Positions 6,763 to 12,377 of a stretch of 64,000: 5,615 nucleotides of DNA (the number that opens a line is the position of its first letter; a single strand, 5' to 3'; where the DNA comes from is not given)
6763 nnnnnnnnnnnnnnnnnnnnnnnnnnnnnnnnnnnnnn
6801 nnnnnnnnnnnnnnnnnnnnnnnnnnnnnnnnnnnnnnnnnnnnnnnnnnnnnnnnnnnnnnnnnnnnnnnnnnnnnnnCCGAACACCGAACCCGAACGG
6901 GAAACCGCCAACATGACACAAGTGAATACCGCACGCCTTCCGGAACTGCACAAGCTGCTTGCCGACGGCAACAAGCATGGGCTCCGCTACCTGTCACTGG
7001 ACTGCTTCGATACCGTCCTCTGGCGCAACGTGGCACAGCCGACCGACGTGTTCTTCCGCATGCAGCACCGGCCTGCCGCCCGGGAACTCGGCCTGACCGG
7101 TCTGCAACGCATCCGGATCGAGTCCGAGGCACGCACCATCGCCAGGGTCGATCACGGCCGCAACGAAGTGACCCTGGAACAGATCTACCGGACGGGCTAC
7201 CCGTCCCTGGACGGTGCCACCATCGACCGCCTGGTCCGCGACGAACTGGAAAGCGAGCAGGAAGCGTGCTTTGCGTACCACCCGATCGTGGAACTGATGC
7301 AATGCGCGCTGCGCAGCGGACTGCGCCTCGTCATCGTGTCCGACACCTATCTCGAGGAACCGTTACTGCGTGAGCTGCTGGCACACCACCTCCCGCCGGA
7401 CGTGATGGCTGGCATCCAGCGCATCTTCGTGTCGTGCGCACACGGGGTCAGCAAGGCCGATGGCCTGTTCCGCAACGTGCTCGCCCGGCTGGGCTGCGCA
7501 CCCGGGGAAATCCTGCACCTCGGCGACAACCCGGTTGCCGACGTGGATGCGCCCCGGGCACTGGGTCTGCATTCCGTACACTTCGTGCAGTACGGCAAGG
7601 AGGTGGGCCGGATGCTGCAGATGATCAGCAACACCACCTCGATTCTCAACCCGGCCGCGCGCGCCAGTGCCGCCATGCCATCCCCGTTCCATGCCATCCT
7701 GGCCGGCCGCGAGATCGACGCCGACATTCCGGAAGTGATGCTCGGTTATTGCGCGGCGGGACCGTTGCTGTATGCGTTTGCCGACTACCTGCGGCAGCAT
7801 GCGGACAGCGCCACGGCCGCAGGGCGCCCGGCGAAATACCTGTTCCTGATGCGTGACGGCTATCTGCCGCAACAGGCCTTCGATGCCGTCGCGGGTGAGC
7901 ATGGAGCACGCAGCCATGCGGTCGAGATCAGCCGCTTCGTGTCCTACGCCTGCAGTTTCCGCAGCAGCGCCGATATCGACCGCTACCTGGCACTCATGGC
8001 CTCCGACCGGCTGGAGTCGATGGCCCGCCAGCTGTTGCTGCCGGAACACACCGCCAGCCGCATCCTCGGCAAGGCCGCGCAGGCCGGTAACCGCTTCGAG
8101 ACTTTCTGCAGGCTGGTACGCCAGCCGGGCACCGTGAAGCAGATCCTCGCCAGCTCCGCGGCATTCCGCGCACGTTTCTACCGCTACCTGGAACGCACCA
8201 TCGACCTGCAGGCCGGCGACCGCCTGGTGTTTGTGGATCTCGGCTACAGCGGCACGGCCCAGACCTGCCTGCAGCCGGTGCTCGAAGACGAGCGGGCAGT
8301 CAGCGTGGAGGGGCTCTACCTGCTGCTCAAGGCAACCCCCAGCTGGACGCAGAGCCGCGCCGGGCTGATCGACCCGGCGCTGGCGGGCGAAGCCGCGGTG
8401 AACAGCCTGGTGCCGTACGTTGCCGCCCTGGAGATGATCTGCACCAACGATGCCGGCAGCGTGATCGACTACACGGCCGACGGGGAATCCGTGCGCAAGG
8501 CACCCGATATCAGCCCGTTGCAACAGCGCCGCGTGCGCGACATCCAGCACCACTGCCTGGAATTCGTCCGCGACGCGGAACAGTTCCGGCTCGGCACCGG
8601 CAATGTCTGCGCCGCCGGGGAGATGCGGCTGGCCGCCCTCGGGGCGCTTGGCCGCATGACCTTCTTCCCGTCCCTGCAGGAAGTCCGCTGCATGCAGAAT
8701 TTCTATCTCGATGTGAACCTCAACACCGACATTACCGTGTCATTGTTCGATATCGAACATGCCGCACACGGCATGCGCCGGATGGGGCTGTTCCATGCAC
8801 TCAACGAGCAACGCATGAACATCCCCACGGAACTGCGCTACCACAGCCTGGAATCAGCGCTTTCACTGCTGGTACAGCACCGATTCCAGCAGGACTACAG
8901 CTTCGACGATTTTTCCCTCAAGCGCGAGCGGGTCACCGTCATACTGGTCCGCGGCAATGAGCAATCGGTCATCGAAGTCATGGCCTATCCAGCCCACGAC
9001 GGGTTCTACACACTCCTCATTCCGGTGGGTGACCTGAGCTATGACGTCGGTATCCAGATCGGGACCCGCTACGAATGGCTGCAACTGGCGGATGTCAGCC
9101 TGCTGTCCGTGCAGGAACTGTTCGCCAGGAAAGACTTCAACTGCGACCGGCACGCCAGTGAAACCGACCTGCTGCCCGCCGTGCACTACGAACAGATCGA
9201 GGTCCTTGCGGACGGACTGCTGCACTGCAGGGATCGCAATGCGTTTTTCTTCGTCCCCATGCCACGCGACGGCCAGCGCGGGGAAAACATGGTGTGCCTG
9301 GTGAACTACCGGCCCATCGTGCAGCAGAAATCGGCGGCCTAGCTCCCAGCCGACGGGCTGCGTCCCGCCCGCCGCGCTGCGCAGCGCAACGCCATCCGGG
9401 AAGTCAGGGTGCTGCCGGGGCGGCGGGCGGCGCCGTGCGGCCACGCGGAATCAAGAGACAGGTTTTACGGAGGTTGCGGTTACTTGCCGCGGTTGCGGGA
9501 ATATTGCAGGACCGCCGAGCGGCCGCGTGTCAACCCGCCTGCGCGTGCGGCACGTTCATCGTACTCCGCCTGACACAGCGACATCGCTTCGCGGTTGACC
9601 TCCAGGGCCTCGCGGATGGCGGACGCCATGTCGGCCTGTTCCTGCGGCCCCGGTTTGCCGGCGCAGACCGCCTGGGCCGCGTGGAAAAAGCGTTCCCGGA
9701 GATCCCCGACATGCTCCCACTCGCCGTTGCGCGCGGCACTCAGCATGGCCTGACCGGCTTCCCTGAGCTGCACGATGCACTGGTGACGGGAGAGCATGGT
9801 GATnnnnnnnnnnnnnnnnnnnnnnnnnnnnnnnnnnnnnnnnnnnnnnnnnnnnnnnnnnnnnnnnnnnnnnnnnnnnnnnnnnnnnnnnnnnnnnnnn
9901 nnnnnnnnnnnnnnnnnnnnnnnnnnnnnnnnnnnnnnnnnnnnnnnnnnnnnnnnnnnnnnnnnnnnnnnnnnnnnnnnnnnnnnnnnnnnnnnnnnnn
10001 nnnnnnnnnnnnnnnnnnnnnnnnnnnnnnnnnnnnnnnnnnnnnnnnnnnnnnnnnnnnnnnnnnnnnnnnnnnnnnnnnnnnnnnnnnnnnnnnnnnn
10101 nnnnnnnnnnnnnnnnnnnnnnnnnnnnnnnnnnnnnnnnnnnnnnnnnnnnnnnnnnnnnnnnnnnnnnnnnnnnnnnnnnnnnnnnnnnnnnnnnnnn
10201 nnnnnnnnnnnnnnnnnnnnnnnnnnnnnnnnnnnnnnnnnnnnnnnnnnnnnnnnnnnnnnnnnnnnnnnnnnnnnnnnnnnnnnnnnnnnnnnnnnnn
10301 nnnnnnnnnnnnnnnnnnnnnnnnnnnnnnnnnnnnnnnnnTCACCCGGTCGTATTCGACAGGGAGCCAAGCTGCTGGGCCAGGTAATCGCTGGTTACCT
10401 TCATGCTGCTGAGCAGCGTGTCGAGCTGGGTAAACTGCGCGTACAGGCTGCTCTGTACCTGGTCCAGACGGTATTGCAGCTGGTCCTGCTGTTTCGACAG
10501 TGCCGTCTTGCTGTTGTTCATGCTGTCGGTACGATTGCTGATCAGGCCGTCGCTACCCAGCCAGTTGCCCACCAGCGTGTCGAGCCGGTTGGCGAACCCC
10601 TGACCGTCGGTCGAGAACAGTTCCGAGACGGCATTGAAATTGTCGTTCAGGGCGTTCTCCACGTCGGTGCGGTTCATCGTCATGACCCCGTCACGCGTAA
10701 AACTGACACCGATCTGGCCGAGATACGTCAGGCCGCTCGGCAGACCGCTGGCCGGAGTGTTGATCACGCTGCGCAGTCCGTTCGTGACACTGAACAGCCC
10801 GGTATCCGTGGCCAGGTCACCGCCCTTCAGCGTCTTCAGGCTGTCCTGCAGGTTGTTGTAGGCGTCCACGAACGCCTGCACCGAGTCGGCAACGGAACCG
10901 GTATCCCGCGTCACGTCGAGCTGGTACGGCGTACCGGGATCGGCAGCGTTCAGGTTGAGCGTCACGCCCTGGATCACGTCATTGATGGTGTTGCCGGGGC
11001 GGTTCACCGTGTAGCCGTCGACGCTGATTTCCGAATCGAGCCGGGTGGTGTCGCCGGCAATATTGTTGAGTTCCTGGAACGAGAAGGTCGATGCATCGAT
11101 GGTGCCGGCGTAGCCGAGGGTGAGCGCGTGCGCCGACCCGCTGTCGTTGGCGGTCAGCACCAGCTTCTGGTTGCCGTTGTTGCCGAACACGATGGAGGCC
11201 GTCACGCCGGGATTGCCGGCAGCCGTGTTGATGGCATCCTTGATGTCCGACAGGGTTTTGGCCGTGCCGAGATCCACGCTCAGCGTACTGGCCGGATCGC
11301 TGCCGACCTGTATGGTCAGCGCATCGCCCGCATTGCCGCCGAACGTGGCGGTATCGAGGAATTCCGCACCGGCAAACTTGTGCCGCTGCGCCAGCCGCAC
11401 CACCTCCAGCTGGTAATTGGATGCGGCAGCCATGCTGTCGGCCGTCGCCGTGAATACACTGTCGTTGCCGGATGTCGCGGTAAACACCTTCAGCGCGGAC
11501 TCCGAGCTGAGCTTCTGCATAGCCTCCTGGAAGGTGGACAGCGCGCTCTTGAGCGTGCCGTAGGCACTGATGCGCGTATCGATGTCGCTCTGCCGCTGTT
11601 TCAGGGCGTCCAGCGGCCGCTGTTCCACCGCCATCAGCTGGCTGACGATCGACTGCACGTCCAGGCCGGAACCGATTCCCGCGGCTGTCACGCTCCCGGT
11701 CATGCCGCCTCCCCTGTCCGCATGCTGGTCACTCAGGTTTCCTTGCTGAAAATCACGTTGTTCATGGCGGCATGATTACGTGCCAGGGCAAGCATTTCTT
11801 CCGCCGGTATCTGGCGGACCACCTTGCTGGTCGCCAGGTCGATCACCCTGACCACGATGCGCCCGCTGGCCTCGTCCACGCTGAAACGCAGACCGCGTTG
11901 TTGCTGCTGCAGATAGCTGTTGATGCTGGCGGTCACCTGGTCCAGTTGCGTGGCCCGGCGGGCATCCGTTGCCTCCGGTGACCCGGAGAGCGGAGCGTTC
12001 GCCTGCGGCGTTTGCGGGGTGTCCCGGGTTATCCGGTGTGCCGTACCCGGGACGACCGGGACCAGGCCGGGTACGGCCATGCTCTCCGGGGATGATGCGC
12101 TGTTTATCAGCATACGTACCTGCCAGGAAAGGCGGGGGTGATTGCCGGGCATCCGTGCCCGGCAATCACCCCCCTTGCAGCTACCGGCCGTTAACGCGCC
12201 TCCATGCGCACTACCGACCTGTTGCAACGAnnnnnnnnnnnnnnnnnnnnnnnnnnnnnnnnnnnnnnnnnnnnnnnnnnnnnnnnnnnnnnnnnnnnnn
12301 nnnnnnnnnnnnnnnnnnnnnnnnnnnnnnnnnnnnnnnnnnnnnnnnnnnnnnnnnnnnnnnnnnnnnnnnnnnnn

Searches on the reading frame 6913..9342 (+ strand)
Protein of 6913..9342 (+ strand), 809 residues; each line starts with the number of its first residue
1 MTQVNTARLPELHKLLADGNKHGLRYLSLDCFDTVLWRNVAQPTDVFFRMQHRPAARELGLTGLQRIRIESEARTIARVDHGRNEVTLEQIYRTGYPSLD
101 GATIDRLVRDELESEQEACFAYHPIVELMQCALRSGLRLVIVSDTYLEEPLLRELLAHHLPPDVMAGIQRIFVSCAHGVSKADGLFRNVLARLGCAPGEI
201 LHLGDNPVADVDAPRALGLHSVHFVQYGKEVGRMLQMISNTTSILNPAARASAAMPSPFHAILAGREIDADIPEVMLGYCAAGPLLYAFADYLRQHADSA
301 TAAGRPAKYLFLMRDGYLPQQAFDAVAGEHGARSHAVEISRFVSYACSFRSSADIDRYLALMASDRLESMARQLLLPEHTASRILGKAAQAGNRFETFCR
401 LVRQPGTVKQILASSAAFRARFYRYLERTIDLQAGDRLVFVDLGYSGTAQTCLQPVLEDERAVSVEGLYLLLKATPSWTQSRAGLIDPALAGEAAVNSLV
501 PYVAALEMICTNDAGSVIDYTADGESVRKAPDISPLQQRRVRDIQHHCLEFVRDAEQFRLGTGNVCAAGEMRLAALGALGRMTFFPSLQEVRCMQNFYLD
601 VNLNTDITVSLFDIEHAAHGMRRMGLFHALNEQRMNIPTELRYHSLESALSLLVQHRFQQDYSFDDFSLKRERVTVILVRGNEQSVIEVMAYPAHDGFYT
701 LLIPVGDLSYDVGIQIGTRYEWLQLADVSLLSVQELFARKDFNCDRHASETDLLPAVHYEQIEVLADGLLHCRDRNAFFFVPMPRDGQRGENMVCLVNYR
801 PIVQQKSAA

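Call 57: search_protein_families(library=pfam, proteins=[window:6913-9342:+], max_evalue=0.0001)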
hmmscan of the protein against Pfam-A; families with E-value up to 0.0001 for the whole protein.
window:6913-9342:+ (809 aa): 1 family
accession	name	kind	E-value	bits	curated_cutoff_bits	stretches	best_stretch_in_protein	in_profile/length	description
PF00702.32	Hydrolase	-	3.7e-05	24.6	26.4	1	43-218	19-191/191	haloacid dehalogenase-like hydrolase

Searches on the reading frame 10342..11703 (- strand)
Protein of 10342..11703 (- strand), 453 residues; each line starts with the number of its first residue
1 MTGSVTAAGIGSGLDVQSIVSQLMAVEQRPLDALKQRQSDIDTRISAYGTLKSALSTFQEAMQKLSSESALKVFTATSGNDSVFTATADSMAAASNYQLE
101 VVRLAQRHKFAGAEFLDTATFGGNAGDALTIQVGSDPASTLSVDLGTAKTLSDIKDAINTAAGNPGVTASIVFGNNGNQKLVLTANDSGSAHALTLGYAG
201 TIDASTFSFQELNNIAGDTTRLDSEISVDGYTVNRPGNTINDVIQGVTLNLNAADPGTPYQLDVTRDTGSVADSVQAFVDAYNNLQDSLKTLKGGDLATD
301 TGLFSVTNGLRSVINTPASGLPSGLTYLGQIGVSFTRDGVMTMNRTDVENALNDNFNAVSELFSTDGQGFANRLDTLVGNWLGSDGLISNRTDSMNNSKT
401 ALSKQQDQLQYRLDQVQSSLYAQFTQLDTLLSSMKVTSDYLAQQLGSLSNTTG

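Call 3: search_protein_families(library=pfam, proteins=[window:10342-11703:-], max_evalue=0.1)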
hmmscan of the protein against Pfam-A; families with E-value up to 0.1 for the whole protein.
window:10342-11703:- (453 aa): 7 families
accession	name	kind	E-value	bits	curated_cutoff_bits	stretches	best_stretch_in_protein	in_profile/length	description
PF07195.17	FliD_C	-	6e-43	147.4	25.4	1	223-435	3-235/236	Flagellar hook-associated protein 2 C-terminus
PF02465.23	FliD_N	-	1.5e-29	102.9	24.8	1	12-108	1-97/97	Flagellar hook-associated protein 2 N-terminus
PF07196.18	Flagellin_IN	-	0.00045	20.8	22.7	1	129-187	2-55/55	Flagellin hook IN motif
PF11825.13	Nuc_recep-AF1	-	0.034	14.6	27.3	0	28-100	9-81/114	Nuclear/hormone receptor activator site AF-1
PF04136.21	COG3_N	-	0.058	13.8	27.9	0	387-437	36-85/147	Conserved oligomeric Golgi complex subunit 3, N-terminal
PF14214.11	Helitron_like_N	-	0.073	13.7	28.9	0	13-97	24-109/191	Helitron helicase-like domain at N-terminus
PF01920.25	Prefoldin_2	-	0.098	13.1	27.6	0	392-426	71-105/106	Prefoldin subunit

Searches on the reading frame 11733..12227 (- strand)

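Call 3: search_protein_families(library=pfam, proteins=[window:11733-12227:-], max_evalue=0.1)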
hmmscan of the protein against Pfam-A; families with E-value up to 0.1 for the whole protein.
window:11733-12227:- (164 aa): 3 families
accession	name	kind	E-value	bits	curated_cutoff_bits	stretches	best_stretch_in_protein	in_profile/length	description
PF03646.20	FlaG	-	9e-18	64.7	23.8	1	86-161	25-100/101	FlaG protein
PF11333.13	DUF3135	-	0.081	13.7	22.7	0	83-119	15-51/81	Protein of unknown function (DUF3135)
PF25767.1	ARM_TBCD_2nd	-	0.099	12.5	29.7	0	83-141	63-121/245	Tubulin-specific chaperone D-like, ARM repeats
